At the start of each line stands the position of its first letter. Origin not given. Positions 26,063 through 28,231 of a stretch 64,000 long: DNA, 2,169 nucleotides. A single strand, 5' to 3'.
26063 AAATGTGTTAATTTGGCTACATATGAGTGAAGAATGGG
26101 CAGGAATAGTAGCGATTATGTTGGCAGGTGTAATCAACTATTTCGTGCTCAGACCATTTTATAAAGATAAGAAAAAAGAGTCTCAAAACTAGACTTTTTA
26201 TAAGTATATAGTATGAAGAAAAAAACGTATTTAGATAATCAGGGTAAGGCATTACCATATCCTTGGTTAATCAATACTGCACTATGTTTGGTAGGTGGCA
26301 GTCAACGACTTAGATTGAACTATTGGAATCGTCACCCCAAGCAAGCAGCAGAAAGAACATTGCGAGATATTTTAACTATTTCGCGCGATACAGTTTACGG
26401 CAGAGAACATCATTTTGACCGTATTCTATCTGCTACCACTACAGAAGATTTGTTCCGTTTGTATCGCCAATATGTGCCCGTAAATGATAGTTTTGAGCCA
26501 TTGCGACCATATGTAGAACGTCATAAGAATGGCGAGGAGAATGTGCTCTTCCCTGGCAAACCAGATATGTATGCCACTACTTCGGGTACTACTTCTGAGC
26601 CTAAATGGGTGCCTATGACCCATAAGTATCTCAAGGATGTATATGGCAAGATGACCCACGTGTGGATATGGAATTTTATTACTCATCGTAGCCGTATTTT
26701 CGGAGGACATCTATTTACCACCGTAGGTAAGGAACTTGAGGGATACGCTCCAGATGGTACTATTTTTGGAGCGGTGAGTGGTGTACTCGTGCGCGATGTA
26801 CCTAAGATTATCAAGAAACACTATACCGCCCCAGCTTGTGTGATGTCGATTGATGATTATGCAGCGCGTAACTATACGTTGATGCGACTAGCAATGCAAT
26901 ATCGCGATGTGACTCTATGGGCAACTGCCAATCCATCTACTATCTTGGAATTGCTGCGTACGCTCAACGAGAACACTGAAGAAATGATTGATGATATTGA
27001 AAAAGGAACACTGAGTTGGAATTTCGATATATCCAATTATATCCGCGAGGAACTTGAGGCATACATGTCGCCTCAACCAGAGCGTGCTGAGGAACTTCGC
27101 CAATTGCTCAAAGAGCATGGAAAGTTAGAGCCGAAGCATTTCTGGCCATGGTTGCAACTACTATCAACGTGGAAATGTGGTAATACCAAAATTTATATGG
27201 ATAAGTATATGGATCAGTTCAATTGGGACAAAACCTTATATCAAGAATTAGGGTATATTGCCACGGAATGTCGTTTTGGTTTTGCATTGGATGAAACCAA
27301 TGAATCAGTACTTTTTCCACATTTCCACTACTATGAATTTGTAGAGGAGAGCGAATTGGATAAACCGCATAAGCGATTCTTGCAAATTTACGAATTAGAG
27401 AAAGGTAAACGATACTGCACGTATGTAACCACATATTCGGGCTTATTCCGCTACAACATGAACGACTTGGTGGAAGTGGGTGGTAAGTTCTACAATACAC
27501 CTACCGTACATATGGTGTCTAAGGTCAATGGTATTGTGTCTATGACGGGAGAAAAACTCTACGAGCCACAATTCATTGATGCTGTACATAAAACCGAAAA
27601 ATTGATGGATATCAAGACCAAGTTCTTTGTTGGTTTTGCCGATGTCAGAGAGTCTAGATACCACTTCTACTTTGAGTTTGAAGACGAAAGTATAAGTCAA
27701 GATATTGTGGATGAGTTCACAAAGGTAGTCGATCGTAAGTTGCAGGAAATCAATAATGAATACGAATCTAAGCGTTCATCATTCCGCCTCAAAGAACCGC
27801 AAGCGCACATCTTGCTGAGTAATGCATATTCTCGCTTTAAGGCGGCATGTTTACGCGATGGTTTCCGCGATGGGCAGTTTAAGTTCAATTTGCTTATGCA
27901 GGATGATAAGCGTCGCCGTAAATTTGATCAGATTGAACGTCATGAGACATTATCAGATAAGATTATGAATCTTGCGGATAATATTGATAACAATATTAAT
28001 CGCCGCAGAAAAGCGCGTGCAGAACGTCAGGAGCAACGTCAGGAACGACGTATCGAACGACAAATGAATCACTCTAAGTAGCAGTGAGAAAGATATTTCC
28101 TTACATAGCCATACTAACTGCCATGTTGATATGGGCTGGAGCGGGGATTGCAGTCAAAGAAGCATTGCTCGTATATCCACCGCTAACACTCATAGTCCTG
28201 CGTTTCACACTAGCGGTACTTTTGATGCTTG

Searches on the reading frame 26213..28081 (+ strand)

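Call 82: search_protein_families(library=pfam, proteins=[window:26213-28081:+], max_evalue=0.00001)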
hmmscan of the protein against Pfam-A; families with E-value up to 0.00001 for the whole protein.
window:26213-28081:+ (622 aa): 3 families
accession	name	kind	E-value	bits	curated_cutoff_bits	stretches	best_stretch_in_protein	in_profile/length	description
PF03321.19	GH3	-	6.8e-63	213.1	23.6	1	39-336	9-299/304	GH3 family N-terminal domain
PF23571.1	GH3_M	-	1.2e-17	64.2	23.6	1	366-436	2-74/75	GH3 family central domain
PF23572.1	GH3_C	-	4.8e-16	59.9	23.6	1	454-565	3-118/119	GH3 family C-terminal domain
